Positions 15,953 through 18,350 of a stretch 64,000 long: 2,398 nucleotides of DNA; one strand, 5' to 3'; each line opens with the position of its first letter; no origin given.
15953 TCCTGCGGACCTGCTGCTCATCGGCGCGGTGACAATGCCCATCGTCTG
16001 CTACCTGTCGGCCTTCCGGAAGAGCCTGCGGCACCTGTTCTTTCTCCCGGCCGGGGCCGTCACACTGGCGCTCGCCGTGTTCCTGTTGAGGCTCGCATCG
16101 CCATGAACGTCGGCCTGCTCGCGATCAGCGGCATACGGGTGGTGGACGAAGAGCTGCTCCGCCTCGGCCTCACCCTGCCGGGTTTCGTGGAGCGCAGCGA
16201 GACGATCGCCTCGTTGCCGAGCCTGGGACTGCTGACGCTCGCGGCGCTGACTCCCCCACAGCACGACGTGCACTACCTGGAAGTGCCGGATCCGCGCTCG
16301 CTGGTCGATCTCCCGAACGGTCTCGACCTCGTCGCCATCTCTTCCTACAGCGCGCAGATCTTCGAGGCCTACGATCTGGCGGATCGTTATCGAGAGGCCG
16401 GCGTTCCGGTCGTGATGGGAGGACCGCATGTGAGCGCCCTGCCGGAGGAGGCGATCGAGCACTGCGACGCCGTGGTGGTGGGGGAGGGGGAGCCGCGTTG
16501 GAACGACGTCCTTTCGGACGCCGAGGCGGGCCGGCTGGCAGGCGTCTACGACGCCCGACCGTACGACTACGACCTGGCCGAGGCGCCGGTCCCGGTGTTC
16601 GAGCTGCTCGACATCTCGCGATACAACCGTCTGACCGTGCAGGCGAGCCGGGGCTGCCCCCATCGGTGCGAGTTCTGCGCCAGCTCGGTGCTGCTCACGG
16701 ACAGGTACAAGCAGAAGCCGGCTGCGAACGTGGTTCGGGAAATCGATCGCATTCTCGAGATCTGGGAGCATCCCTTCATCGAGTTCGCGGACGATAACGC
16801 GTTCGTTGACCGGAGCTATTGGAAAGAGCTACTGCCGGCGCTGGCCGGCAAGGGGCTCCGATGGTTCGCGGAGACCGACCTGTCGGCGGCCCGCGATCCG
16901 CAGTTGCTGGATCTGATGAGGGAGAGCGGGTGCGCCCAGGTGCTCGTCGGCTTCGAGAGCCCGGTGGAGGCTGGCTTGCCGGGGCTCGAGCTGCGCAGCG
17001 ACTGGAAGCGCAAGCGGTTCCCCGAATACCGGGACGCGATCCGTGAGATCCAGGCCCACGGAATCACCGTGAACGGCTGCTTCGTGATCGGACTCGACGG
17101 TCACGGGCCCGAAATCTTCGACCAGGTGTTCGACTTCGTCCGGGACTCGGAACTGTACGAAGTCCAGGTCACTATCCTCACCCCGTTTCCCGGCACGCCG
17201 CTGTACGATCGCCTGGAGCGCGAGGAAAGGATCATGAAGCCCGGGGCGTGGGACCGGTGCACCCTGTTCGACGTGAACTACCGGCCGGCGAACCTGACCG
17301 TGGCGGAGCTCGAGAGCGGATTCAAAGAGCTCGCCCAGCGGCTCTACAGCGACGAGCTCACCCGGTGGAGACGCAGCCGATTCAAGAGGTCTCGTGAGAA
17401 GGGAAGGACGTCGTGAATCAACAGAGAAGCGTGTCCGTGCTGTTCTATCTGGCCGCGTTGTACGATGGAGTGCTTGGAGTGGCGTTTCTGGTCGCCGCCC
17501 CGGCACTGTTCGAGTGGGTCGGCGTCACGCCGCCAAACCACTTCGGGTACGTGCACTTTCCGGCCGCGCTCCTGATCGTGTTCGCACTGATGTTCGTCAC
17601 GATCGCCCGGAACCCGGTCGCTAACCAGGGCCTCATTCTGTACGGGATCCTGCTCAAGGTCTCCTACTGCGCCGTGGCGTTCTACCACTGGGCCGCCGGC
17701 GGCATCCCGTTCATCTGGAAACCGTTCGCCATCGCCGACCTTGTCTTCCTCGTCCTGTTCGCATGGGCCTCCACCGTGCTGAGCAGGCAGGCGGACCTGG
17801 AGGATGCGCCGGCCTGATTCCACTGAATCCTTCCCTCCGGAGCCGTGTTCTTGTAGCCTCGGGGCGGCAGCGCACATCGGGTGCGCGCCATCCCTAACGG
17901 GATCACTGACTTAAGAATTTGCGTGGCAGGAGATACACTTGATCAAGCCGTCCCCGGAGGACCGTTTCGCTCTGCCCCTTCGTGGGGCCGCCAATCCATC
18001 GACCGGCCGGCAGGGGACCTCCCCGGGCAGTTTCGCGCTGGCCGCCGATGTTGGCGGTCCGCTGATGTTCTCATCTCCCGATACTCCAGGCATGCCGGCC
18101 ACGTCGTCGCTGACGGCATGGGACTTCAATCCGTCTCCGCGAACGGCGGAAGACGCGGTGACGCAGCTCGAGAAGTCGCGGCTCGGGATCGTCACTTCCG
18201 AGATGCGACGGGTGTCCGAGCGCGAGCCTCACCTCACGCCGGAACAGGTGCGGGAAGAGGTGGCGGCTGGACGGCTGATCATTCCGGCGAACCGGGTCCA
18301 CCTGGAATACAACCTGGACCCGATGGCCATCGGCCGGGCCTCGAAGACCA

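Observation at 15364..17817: Membrane-sandwiched B12-radical-SAM operon with a divergent Cys-rich mini-protein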

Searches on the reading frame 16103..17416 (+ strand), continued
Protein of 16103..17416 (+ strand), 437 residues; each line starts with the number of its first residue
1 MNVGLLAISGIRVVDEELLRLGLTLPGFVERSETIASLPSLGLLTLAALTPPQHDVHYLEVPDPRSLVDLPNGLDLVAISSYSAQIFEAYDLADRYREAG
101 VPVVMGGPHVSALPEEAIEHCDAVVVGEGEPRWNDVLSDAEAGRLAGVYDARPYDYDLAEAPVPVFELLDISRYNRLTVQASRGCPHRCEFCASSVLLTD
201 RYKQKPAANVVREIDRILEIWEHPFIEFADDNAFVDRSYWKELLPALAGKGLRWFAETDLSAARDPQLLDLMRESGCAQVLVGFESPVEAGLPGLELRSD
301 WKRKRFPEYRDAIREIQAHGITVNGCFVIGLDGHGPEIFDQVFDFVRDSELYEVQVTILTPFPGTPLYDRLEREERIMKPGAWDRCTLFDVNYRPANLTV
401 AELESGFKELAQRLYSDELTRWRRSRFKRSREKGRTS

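Call 60: search_protein_families(library=pfam, proteins=[L068:2237-3988:+, L078:3150-3938:+, L078:3941-4414:+, L012:2975-3985:+, L012:6535-7566:+, L075:510-1334:+, L075:3837-4643:+, L078:6411-7460:+], max_evalue=0.001)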
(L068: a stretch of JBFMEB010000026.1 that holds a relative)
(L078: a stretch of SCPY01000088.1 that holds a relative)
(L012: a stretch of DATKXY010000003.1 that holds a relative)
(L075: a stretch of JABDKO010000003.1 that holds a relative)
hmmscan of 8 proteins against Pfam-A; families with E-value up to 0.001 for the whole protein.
L068:2237-3988:+ (583 aa): 3 families
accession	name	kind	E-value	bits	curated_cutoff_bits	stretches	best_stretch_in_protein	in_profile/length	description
PF00501.34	AMP-binding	-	2.4e-81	273.9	29.9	1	36-427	6-384/384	AMP-binding enzyme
PF23562.2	AMP-binding_C_3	-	3.7e-05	24.5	20.8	1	464-576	2-108/124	AMP-binding enzyme C-terminal domain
PF13193.12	AMP-binding_C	-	4.2e-05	24.8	24.5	1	478-570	1-76/76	AMP-binding enzyme C-terminal domain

L078:3150-3938:+ (262 aa): 1 family
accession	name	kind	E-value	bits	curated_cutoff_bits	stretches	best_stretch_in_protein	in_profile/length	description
PF02517.21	Rce1-like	-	1.1e-15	58.2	22.4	1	155-251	4-92/93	Type II CAAX prenyl endopeptidase Rce1-like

L078:3941-4414:+ (157 aa): 0 families

L012:2975-3985:+ (336 aa): 1 family
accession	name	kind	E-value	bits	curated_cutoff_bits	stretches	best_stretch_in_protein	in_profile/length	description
PF02517.21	Rce1-like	-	5.5e-15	55.9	22.4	1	179-277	7-92/93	Type II CAAX prenyl endopeptidase Rce1-like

L012:6535-7566:+ (343 aa): 2 families
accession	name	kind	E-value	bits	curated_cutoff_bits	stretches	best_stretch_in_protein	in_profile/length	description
PF23988.1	DUF7309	-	1.7e-59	200.5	27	1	11-180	1-170/170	Domain of unknown function (DUF7309)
PF22007.2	DUF6930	-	1e-19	71.4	27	1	215-337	2-122/123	Domain of unknown function (DUF6930)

L075:510-1334:+ (274 aa): 2 families
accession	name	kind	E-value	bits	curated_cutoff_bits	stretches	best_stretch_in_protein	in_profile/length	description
PF14026.12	SCO4226-like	-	4.2e-17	62.5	28.5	1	4-78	1-76/76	Nickel responsive protein SCO4226-like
PF00211.25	Guanylate_cyc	-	4.6e-12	46.4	21.9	1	110-268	10-180/183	Adenylate and Guanylate cyclase catalytic domain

L075:3837-4643:+ (268 aa): 1 family
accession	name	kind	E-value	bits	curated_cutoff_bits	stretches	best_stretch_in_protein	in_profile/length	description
PF00486.34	Trans_reg_C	-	2.3e-24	85.7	26.2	1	184-258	2-77/77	Transcriptional regulatory protein, C terminal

L078:6411-7460:+ (349 aa): 0 families

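Call 61: search_protein_families(library=pfam, proteins=[L068:139-909:+, L068:914-1564:+, L068:1561-2298:+, L068:3992-4405:+, L068:7472-8581:+, L068:8860-9969:+, L068:9905-10693:+], max_evalue=0.01)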
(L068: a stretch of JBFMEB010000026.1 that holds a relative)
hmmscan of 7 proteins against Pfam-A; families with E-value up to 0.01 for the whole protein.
L068:139-909:+ (256 aa): 11 families
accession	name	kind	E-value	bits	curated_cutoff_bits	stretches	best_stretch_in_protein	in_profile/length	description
PF12146.15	Hydrolase_4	-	3.3e-19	69.6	27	2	34-141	2-114/239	Serine aminopeptidase, S33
PF00561.26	Abhydrolase_1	-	4.1e-19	69.6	25.8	2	38-148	2-117/245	alpha/beta hydrolase fold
PF12697.13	Abhydrolase_6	-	9.6e-10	39.9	26.3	1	39-231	1-204/217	Alpha/beta hydrolase family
PF02129.25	Peptidase_S15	-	5e-08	33.4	23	1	175-232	207-261/262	X-Pro dipeptidyl-peptidase (S15 family)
PF03959.19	FSH1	-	5.6e-07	29.9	21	1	88-231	85-199/211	Serine hydrolase (FSH1)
PF01738.24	DLH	-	9.7e-05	22.5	21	1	100-226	91-178/217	Dienelactone hydrolase family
PF02089.21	Palm_thioest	-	0.00014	22.1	26.8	0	39-138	2-110/254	Palmitoyl protein thioesterase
PF20434.5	BD-FAE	-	0.00019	21.5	26.8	1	127-216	132-214/215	BD-FAE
PF00326.27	Peptidase_S9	-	0.00042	20.3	22.6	1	180-255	131-210/213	Prolyl oligopeptidase family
PF12695.13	Abhydrolase_5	-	0.0026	18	27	0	185-241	94-150/164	Alpha/beta hydrolase family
PF05990.18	DUF900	-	0.0048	16.8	20.5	0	21-123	4-113/232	Alpha/beta hydrolase of unknown function (DUF900)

L068:914-1564:+ (216 aa): 2 families
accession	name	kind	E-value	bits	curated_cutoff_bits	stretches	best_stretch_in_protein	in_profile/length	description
PF01522.26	Polysacc_deac_1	-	2.6e-31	108.6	23.1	1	6-126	1-119/124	Polysaccharide deacetylase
PF10096.14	DUF2334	-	0.0046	17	26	1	50-129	52-142/203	Uncharacterized protein conserved in bacteria (DUF2334)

L068:1561-2298:+ (245 aa): 4 families
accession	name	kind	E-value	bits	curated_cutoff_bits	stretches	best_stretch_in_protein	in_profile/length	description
PF00132.30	Hexapep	-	3.2e-14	52.3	27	1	181-213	2-34/36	Bacterial transferase hexapeptide (six repeats)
PF14602.12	Hexapep_2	-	1.2e-07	31.8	27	1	181-213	2-32/34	Hexapeptide repeat of succinyl-transferase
PF25084.1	LbH_EIF2B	-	4.5e-05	23.8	54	0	134-194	46-104/105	EIF2B subunit epsilon LbH domain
PF24894.1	Hexapep_GlmU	-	0.0001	22.8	23.3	1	144-223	4-81/104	GlmU-like, C-terminal hexapeptide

L068:3992-4405:+ (137 aa): 0 families

L068:7472-8581:+ (369 aa): 3 families
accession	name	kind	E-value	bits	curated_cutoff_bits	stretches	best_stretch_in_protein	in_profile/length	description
PF04055.27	Radical_SAM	-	3e-15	57.2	29.5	1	182-342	1-166/166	Radical SAM superfamily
PF02310.24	B12-binding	-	8.1e-10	39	32.1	1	28-122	14-120/121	B12 binding domain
PF19864.5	Radical_SAM_N2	-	7.8e-05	22.6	29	1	78-130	77-129/151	Radical SAM proteins, N-terminal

L068:8860-9969:+ (369 aa): 0 families

L068:9905-10693:+ (262 aa): 0 families

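Call 70: list_cluster_members(proteins=[P0001, P0015, P0065, P0067, P0072, P0082, P0117, P0121, P0259])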
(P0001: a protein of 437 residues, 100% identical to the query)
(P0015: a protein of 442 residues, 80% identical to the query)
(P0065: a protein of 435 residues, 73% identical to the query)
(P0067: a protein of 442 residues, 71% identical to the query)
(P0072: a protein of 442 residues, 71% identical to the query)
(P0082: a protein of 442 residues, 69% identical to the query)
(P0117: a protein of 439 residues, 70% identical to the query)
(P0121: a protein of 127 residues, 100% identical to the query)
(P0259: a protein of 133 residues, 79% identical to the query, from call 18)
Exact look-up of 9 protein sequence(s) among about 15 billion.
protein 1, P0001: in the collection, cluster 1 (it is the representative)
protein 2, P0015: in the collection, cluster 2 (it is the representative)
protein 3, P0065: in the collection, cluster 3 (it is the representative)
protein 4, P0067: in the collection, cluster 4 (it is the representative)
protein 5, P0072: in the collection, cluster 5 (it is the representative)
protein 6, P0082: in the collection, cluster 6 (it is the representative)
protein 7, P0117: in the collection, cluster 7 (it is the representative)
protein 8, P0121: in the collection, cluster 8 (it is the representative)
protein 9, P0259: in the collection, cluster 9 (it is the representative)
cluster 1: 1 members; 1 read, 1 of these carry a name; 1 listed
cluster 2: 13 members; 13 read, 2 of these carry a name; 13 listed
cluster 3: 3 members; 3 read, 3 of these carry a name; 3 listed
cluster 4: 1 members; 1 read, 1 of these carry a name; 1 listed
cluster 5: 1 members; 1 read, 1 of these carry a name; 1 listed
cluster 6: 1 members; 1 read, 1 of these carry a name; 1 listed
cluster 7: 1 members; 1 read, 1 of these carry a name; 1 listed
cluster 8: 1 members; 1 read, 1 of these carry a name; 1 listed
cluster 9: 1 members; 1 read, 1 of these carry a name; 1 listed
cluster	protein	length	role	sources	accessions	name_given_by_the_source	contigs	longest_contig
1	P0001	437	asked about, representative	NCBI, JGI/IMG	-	radical SAM superfamily enzyme YgiQ (UPF0313 family)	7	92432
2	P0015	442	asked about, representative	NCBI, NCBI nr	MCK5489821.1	MAG: radical SAM protein [Gemmatimonadetes bacterium] | radical SAM protein [Gemmatimonadota bacterium]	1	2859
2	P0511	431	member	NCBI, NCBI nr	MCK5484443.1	MAG: radical SAM protein, partial [Gemmatimonadetes bacterium] | radical SAM protein [Gemmatimonadota bacterium]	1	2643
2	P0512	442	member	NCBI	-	-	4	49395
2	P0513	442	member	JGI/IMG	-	-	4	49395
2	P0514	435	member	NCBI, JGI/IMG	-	-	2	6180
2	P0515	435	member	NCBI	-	-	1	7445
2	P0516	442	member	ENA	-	-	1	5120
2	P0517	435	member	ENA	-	-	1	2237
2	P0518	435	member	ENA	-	-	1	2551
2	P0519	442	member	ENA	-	-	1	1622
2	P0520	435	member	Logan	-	-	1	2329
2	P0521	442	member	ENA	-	-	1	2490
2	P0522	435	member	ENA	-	-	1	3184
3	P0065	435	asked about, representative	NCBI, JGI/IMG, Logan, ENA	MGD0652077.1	MAG: radical SAM protein [Verrucomicrobiia bacterium] | radical SAM superfamily enzyme YgiQ (UPF0313 family)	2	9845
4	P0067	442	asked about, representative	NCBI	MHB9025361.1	MAG: B12-binding domain-containing radical SAM protein [Armatimonadota bacterium]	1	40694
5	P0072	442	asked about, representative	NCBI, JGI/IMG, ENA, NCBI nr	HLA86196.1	MAG TPA: radical SAM protein [Thermoguttaceae bacterium] | radical SAM protein [Thermoguttaceae bacterium]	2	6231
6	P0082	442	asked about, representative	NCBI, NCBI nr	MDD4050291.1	MAG: radical SAM protein [candidate division Zixibacteria bacterium] | radical SAM protein [candidate division Zixibacteria bacterium]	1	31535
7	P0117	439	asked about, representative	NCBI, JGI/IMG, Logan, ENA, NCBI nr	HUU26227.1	MAG TPA: radical SAM protein [archaeon] | radical SAM protein [archaeon]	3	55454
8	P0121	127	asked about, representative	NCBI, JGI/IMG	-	hypothetical protein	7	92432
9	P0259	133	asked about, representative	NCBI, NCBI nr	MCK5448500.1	MAG: hypothetical protein KAJ43_10165 [Gemmatimonadetes bacterium] | hypothetical protein [Gemmatimonadota bacterium]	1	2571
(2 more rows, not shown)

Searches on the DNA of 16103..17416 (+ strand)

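Call 73: search_rna_families(sources=[L008, L010, L011, L014, L021, L026, L027, L037, L042, L057, L060, L064, L066], threshold=gathering)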
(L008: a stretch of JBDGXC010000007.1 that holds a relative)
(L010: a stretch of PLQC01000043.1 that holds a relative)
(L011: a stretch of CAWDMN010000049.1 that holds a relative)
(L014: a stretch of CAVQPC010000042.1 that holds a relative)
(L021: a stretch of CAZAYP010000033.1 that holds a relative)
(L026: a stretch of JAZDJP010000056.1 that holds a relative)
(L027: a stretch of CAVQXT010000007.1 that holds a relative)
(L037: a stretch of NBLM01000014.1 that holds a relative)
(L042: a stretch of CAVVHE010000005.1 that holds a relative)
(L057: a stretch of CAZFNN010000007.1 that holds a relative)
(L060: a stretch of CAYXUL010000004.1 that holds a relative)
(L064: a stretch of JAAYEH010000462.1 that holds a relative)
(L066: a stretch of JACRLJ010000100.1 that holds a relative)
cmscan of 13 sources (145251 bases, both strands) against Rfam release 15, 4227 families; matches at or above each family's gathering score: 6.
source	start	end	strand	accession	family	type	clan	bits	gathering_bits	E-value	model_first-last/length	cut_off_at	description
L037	1677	4216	+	RF02541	LSU_rRNA_bacteria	Gene; rRNA;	CL00112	2038.5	50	0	1-2925/2925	no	Bacterial large subunit ribosomal RNA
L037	1146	1219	+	RF00005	tRNA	Gene; tRNA;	CL00001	71.3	29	3e-13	1-71/71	no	tRNA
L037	1341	1413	+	RF00005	tRNA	Gene; tRNA;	CL00001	68.8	29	1.5e-12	1-71/71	no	tRNA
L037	4348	4453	+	RF00001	5S_rRNA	Gene; rRNA;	CL00113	67.7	38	9.3e-12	1-120/120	no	5S ribosomal RNA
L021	9945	10029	+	RF00005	tRNA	Gene; tRNA;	CL00001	63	29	6e-11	1-71/71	no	tRNA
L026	7023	7095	+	RF00005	tRNA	Gene; tRNA;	CL00001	62.9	29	6.5e-11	1-71/71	no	tRNA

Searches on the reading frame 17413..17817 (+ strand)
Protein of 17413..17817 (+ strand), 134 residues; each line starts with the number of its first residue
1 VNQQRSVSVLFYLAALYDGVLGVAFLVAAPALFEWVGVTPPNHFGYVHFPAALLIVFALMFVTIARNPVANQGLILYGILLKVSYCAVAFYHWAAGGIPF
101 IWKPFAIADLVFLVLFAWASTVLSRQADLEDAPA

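Call 4: search_protein_families(library=pfam, proteins=[window:17413-17817:+], max_evalue=0.1)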
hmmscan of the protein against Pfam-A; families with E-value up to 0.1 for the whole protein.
window:17413-17817:+ (134 aa): 0 families

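Call 5: search_protein_families(library=ncbifam, proteins=[window:17413-17817:+], max_evalue=0.1)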
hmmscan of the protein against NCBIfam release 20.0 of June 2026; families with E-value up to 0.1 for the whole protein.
window:17413-17817:+ (134 aa): 0 families

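Call 15: search_protein_families(library=padloc, proteins=[window:17413-17817:+], max_evalue=0.1)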
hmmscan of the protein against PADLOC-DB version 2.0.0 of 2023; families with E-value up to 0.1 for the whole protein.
window:17413-17817:+ (134 aa): 0 families

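Call 18: find_homologous_proteins(query=window:17413-17817:+, max_evalue=0.001)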
Query window:17413-17817:+ (134 aa): 798 proteins with E <= 0.001 among 849 candidates; the best 120 are listed.
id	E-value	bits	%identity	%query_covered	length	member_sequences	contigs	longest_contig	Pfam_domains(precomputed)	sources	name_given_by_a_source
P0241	6.8e-74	264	91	100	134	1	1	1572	-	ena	-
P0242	1.7e-72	260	90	100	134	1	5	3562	-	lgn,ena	-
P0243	2.1e-71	256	89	100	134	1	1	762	-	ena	-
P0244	2.6e-71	256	88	100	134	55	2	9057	-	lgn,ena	-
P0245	1.4e-70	253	88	100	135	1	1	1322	-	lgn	-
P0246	1.9e-70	253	88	100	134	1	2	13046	-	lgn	-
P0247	2.3e-70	253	87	100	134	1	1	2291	-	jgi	-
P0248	5.2e-70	252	88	100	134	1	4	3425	-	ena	-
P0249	2.7e-69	249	92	94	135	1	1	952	-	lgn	-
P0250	6.5e-67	242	85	100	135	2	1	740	-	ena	-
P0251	1.2e-63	231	83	97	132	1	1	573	-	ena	-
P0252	8.7e-60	218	77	99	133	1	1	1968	-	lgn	-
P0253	2.0e-59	217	77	99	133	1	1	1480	-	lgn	-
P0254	2.8e-59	217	75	100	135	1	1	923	-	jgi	-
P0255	4.4e-59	216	78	96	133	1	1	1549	-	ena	-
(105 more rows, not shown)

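Call 30: search_solved_structures(query=A3, max_evalue=10)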
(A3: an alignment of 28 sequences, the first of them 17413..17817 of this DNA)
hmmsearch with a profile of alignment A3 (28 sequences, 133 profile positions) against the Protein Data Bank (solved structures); distinct sequences matched with E-value up to 10: 0.

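Call 32: predict_structure(alignment_id=A3)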
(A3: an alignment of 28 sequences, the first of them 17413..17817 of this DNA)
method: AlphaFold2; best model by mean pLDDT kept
length: 134 residues; sequences in the alignment: 28
mean_pLDDT: 86.1   pTM: 0.80
mean pLDDT of the five models: 86.1, 85.5, 84.8, 83.9, 81.3
residues with pLDDT >= 90: 71; 70-90: 46; 50-70: 17; < 50: 0
segments of 3 or more residues with pLDDT < 50: none
pLDDT, mean of each block of 10 residues (from residue 1): 88 97 86 71 68 94 96 95 90 73 86 96 87 67
secondary structure, 60 per line:
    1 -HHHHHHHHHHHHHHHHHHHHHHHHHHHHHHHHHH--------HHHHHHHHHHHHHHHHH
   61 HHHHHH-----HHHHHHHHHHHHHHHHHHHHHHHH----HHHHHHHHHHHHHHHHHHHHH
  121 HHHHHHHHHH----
elements in order: H2-35 H44-66 H72-95 H100-130

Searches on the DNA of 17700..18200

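Call 67: search_rna_families(source=window, start=17700, end=18200, threshold=evalue, max_evalue=1, show_alignments=1)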
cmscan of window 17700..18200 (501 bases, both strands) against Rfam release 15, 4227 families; matches with E-value up to 1: 1.
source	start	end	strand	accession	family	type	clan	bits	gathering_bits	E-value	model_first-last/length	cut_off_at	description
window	17883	17919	-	RF01343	CRISPR-DR33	Gene; CRISPR;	-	18.4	39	0.35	1-37/37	no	CRISPR RNA direct repeat element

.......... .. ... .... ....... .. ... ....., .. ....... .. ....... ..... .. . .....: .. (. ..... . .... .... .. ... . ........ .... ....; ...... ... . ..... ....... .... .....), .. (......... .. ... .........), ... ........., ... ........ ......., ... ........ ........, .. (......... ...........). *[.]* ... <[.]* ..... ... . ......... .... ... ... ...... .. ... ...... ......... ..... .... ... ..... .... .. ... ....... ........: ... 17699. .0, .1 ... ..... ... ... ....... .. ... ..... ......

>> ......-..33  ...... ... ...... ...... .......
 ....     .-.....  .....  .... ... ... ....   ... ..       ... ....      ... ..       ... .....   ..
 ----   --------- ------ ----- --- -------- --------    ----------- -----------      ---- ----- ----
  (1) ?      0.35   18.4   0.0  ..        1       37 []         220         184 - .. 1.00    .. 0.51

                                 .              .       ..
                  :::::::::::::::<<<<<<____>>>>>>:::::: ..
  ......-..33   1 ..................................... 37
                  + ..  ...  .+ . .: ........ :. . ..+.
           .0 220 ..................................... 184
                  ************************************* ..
